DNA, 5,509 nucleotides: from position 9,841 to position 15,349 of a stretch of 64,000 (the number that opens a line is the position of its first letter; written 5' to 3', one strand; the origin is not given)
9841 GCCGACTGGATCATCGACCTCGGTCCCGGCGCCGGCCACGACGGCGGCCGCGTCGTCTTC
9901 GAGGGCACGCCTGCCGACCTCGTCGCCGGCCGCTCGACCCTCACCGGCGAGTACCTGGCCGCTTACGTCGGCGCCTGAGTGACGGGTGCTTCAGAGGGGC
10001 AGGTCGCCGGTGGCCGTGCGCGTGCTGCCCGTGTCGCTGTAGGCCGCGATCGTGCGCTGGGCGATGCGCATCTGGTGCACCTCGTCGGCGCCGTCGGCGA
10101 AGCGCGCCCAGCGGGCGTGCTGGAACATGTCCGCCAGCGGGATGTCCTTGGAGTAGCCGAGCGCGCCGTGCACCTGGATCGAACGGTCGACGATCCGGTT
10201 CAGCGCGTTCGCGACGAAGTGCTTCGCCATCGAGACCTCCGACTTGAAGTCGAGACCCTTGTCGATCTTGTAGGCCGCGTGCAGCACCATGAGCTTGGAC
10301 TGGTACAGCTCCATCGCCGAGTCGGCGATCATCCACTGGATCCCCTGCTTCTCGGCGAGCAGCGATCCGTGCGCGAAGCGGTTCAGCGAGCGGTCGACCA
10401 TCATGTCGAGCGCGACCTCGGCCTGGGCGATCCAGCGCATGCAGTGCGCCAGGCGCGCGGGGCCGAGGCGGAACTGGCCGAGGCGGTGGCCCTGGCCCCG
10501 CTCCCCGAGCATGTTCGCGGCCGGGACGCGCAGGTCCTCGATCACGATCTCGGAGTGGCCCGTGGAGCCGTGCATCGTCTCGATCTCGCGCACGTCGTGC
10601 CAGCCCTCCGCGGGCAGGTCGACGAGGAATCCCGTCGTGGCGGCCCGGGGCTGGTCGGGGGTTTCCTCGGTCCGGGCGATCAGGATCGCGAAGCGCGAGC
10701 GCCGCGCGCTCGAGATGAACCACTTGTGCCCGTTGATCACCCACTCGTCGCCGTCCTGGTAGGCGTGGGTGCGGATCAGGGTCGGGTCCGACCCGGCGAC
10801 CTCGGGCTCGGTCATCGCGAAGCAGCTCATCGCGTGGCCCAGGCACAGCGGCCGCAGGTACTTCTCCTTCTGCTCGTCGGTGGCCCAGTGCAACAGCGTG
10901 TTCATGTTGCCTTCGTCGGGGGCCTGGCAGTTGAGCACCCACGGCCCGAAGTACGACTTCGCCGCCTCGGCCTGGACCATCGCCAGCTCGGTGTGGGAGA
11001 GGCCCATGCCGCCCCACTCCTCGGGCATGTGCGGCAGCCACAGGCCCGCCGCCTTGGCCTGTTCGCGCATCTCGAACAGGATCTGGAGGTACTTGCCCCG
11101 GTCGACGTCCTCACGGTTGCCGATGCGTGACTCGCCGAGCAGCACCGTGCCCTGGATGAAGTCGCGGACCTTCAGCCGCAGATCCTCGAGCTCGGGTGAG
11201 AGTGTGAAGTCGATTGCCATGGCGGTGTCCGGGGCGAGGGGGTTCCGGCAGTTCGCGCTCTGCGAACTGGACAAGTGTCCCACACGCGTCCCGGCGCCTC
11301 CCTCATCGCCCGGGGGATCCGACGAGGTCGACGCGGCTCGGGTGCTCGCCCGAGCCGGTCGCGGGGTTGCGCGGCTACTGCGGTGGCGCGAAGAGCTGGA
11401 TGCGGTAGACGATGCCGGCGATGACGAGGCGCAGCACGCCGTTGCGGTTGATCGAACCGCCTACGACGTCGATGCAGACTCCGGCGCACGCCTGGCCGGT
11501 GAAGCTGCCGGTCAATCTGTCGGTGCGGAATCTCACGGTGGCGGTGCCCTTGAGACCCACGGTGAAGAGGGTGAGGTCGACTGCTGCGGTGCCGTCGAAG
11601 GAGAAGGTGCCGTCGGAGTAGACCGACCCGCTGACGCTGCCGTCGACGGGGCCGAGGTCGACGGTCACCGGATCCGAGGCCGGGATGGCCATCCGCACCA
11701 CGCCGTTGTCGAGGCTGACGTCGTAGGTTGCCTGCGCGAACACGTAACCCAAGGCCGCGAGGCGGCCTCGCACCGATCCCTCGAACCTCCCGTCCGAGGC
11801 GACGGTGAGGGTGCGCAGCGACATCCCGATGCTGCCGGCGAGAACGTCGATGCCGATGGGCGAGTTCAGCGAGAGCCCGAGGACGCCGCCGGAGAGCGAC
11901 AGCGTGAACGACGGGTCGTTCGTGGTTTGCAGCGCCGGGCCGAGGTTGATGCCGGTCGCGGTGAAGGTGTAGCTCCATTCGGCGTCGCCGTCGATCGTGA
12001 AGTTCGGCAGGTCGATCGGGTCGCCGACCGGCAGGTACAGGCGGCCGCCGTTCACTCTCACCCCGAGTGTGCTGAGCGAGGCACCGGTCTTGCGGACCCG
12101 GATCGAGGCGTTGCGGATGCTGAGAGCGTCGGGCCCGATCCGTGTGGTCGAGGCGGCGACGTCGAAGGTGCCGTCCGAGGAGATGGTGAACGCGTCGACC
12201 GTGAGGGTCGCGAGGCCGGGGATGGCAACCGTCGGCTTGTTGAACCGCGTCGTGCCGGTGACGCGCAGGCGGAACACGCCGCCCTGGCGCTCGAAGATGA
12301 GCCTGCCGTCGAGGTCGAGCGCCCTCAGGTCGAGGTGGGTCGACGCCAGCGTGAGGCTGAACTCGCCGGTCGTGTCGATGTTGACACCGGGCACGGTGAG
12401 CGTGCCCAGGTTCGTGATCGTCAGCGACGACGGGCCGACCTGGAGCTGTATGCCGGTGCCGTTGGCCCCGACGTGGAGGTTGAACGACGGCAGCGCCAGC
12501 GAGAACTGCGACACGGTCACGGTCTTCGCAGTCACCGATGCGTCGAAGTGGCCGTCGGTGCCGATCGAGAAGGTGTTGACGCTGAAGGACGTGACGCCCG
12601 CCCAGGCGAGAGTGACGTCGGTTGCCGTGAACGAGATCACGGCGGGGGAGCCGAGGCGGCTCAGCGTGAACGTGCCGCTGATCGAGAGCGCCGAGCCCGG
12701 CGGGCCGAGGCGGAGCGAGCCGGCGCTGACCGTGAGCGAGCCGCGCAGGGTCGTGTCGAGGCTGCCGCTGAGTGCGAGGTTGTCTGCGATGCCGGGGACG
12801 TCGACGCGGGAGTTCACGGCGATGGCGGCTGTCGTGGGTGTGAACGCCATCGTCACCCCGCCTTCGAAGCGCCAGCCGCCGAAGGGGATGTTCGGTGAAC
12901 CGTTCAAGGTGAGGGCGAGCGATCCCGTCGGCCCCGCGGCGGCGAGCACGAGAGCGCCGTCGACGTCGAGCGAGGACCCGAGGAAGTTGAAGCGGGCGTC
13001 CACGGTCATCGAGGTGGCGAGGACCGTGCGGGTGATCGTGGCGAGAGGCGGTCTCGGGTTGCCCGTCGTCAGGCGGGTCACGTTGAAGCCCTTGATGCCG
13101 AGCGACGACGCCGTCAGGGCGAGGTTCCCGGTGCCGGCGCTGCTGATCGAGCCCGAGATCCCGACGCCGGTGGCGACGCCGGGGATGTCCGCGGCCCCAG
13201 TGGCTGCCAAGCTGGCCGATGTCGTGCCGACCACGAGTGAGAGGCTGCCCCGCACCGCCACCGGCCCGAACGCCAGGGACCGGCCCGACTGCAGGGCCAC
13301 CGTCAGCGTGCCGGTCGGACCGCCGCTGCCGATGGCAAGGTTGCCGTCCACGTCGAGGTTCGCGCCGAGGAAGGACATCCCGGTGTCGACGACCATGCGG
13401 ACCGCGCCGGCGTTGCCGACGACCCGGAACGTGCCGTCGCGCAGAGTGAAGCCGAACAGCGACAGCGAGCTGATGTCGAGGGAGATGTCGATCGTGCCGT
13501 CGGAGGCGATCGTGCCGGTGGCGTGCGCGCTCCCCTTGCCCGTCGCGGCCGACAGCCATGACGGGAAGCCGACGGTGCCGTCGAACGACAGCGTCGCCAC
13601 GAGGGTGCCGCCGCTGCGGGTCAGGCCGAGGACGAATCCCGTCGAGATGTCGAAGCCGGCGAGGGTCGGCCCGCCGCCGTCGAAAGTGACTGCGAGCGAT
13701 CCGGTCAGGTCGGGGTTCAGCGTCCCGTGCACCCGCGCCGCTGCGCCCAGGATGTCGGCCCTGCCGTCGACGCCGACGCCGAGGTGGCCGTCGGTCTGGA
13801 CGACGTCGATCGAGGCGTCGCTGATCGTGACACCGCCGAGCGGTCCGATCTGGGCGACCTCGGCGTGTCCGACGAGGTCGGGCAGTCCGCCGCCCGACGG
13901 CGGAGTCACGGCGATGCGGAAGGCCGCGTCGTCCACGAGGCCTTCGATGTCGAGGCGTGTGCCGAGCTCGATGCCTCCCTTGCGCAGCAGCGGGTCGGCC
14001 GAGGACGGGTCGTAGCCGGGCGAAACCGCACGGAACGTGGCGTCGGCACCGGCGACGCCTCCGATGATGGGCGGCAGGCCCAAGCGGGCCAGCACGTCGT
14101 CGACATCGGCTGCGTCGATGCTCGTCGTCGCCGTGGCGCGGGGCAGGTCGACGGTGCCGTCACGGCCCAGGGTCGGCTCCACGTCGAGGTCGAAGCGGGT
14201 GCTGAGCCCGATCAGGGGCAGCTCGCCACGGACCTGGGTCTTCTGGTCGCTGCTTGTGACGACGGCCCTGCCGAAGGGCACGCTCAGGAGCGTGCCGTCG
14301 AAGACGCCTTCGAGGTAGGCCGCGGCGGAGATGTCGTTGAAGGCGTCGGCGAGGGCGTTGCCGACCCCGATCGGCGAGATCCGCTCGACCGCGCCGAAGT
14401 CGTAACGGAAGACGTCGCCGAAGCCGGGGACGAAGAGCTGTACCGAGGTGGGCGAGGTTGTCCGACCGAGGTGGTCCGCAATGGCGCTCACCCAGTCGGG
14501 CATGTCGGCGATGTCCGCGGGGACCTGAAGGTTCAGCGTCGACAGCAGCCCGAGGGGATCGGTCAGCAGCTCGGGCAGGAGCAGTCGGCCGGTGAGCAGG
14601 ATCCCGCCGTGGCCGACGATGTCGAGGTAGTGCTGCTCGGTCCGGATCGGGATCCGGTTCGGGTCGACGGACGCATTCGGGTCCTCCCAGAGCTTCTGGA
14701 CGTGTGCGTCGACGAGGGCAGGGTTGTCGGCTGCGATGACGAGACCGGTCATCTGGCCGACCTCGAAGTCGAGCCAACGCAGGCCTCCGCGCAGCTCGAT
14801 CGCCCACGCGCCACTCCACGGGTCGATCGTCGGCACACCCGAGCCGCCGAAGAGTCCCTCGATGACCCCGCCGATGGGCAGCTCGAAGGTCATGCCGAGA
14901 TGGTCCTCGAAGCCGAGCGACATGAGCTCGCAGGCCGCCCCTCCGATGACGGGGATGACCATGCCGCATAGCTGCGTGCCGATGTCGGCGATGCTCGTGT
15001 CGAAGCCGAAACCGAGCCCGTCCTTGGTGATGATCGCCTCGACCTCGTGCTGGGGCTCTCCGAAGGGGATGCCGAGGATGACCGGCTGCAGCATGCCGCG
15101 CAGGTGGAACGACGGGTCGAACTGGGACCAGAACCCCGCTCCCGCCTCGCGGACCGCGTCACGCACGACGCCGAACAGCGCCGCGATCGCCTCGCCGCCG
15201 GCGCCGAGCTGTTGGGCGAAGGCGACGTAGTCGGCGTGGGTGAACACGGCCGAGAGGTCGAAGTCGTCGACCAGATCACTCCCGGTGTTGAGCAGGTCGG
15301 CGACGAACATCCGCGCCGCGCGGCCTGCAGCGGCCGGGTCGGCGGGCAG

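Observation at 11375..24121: A 12.7-kb gene for a 4,248-aa signal-peptide protein with no visible export or anchoring partner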

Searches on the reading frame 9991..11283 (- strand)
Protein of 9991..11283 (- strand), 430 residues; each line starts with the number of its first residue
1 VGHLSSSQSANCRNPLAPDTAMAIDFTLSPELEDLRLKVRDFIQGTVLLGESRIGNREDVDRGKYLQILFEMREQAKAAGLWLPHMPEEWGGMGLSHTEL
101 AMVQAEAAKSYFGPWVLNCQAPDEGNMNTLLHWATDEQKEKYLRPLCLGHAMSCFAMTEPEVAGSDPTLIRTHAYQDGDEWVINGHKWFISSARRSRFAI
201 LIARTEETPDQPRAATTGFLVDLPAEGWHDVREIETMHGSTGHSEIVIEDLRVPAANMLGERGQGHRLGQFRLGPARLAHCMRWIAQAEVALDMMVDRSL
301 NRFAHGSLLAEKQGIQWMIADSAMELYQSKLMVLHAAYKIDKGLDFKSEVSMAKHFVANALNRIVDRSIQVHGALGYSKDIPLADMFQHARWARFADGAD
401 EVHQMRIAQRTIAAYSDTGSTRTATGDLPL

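Call 7: search_protein_families(library=pfam, proteins=[window:9991-11283:-], max_evalue=0.01)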
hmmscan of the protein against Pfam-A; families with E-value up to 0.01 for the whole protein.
window:9991-11283:- (430 aa): 5 families
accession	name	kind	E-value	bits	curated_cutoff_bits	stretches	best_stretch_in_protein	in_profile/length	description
PF00441.29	Acyl-CoA_dh_1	-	1e-32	113.8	22.4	1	264-410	2-148/150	Acyl-CoA dehydrogenase, C-terminal domain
PF02770.24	Acyl-CoA_dh_M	-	8.5e-19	68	33.3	1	154-250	1-96/97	Acyl-CoA dehydrogenase, middle domain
PF02771.21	Acyl-CoA_dh_N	-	6.9e-14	52.6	22.9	1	30-149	2-112/113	Acyl-CoA dehydrogenase, N-terminal domain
PF08028.16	Acyl-CoA_dh_2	-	2.2e-07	31.7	22.7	1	280-383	3-116/134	Acyl-CoA dehydrogenase, C-terminal domain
PF21343.2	ACAD9-ACADV_C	-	0.0015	19.3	27.8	1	291-366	16-90/120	ACAD9/ACADV, C-terminal domain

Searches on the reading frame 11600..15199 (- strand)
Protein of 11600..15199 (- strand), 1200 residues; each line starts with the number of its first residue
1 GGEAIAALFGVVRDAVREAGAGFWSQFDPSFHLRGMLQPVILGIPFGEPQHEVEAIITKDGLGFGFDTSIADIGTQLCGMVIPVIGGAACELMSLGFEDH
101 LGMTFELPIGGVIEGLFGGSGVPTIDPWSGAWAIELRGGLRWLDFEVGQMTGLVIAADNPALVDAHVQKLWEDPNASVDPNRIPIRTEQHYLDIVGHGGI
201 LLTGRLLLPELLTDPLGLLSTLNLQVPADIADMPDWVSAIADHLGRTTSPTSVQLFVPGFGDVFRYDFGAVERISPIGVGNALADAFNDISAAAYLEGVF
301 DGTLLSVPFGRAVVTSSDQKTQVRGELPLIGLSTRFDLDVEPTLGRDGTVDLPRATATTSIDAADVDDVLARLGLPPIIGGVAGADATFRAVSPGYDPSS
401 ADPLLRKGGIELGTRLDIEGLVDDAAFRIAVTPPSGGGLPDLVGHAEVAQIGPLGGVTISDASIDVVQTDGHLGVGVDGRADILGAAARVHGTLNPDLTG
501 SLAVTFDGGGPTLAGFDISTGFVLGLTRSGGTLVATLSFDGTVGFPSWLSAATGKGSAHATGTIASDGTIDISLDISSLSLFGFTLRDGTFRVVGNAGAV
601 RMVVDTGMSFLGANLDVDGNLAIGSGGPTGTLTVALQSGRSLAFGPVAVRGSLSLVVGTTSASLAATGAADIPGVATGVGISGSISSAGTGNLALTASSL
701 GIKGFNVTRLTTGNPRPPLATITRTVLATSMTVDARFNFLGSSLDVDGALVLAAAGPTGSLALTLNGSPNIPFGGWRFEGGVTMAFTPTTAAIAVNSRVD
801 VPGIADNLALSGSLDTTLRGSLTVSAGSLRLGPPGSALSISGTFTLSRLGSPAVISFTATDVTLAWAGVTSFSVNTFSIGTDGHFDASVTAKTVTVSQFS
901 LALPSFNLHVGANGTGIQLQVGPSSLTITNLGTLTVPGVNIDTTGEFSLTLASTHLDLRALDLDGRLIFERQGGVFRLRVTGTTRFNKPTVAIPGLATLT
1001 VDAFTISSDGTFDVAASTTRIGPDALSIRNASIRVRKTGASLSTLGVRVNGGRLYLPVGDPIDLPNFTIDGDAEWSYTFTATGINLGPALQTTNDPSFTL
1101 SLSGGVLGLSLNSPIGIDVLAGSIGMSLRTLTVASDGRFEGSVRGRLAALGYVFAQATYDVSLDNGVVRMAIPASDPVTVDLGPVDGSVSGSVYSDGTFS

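Call 85: predict_structure(alignment_id=A4)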
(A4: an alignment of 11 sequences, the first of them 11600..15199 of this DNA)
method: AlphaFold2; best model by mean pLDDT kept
length: 1200 residues; sequences in the alignment: 11
mean_pLDDT: 62.1   pTM: 0.34
mean pLDDT of the five models: 62.1, 61.2, 58.9, 57.1, 56.7
residues with pLDDT >= 90: 0; 70-90: 356; 50-70: 605; < 50: 239
segments of 3 or more residues with pLDDT < 50: 1-30, 42-44, 80-96, 110-132, 246-248, 268-274, 374-383, 402-405, 673-680, 687-740, 750-758, 788-791, 851-854, 867-870, 893-903, 914-921, 923-941
pLDDT, mean of each block of 10 residues (from residue 1): 35 44 45 57 55 60 63 58 41 52 58 46 44 59 61 70 79 74 80 79 69 55 60 64 52 70 52 53 64 67 59 64 66 72 58 72 65 47 62 59 56 66 70 59 76 63 75 75 80 75 78 65 79 78 65 67 78 70 61 71 66 65 65 65 52 66 62 44 47 32 31 38 37 45 54 44 59 52 49 56 61 61 66 55 63 53 52 59 61 44 53 48 43 39 60 63 79 76 82 79 80 83 63 75 71 65 68 65 67 77 72 78 75 75 72 67 71 70 61 74
secondary structure, 60 per line:
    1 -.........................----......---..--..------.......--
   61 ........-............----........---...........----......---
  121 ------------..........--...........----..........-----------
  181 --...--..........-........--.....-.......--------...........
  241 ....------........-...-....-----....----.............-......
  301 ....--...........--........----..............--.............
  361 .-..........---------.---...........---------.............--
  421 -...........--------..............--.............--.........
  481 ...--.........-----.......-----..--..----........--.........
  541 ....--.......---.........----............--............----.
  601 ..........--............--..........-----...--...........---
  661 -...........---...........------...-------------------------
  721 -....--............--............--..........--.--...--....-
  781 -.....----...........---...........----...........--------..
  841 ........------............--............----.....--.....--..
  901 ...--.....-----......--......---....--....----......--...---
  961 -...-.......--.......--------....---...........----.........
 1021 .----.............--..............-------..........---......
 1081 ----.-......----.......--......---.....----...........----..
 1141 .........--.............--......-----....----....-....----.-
elements in order (helices of 4 or more, strands of 3 or more residues): H2-26 E31-36 E52-58 E61-68 H70-81 H86-93 E97-107 H112-117 E133-142 E145-155 H160-166 E167-169 E183-185 H188-197 E199-206 H209-213 H215-221 H230-244 E251-258 E264-267 E273-276 H281-293 E295-304 E307-317 E320-327 E332-345 E348-361 H363-372 E386-396 E406-418 E422-432 E441-454 E457-469 E472-483 E486-494 E500-506 E522-529 E532-544 H547-553 E557-565 E570-581 E584-595 E600-610 E613-624 E627-636 E642-644 E647-657 E662-672 E676-686 E693-695 E722-725 E728-739 E742-753 E756-765 E771-773 E776-779 E782-786 E791-801 E805-815 E820-830 E839-848 E855-866 E869-880 E885-889 E892-896 E899-903 E906-910 E916-921 E924-929 E933-936 E939-942 E947-952 E955-957 E962-964 E966-972 E975-981 E990-993 E997-1007 E1012-1021 E1026-1038 E1041-1054 E1062-1071 E1075-1080 E1090-1092 E1097-1103 E1106-1111 E1115-1119 E1124-1134 E1139-1149 E1152-1164 E1167-1172 E1178-1181 E1186-1189 E1191-1194

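Call 89: fold_search(model_id=the predicted structure, library=pdb)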
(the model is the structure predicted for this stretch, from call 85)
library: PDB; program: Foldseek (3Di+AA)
matches with E <= 10: 455; with E <= 0.001: 6
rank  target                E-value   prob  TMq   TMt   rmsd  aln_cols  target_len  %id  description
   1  9e9r                  2.7e-08  1.00  0.12  0.05  63.2      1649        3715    8  The Structure of ApoB100 from Human Low-Density Lipoprotein (released 2024-12-18)
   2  9ea7                  9.4e-08  1.00  0.16  0.05  55.1      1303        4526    8  The Structure of ApoB100 from Human Low-Density Lipoprotein (released 2024-12-18)
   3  9bde_A                3.0e-05  0.98  0.15  0.16  53.5      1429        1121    8  Middle Region of Apolipoprotein B 100 bound to Low Density Lipoprotein Receptor (released 2024-12-25)
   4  9bdt_A                1.3e-04  0.77  0.13  0.06  60.5      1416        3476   11  Apolipoprotein B 100 bound to LDL receptor and legobody (released 2024-12-25)
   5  6h7v_B                6.7e-04  0.13  0.05  0.07  39.6       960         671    9  Crystal structure of BauA, the Ferric preacinetobactin receptor from Acinetobacter baumannii (released 2018-10-10)
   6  8s34_A                9.4e-04  0.11  0.05  0.06  38.7       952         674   11  Ferric-mycobactin receptor (FemA) in complex with aeruginic acid (released 2025-02-26)
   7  5fq6_I                1.1e-03  0.07  0.05  0.05  35.7      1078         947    8  Crystal structure of the SusCD complex BT2261-2264 from Bacteroides thetaiotaomicron (released 2016-12-21)
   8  5fq6_M                1.4e-03  0.10  0.05  0.06  36.2      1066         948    8  Crystal structure of the SusCD complex BT2261-2264 from Bacteroides thetaiotaomicron (released 2016-12-21)
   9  6cmx_A                1.5e-03  0.15  0.07  0.07  41.2      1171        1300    9  Human Teneurin 2 extra-cellular region (released 2018-07-25)
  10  9ex3_A                2.6e-03  0.08  0.04  0.06  39.7       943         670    9  Ferric-mycobactin receptor (FemA) in complex with dihydroaeruginoic acid (released 2025-02-26)
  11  4zgv_A                5.5e-03  0.06  0.05  0.06  39.3       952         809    7  The Crystal Structure of the Ferredoxin Receptor FusA from Pectobacterium atrosepticum SCRI1043 (released 2016-08-31)
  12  8gl6_A                1.1e-02  0.05  0.06  0.04  36.7      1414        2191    8  The Type 9 Secretion System in vitro assembled, RemA-CTD substrate bound complex (released 2024-01-31)
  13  9ijj_y                1.2e-02  0.15  0.07  0.07  32.7       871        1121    8  In situ structure of the central apparatus in mouse sperm axoneme. (released 2025-06-04)
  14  8h1s_C                1.4e-02  0.15  0.08  0.11  36.0      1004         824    8  Crystal structure of apo-LptDE complex (released 2023-10-11)
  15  8h1r_D                1.4e-02  0.13  0.08  0.11  34.0      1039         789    8  Crystal structure of LptDE-YifL complex (released 2023-10-25)
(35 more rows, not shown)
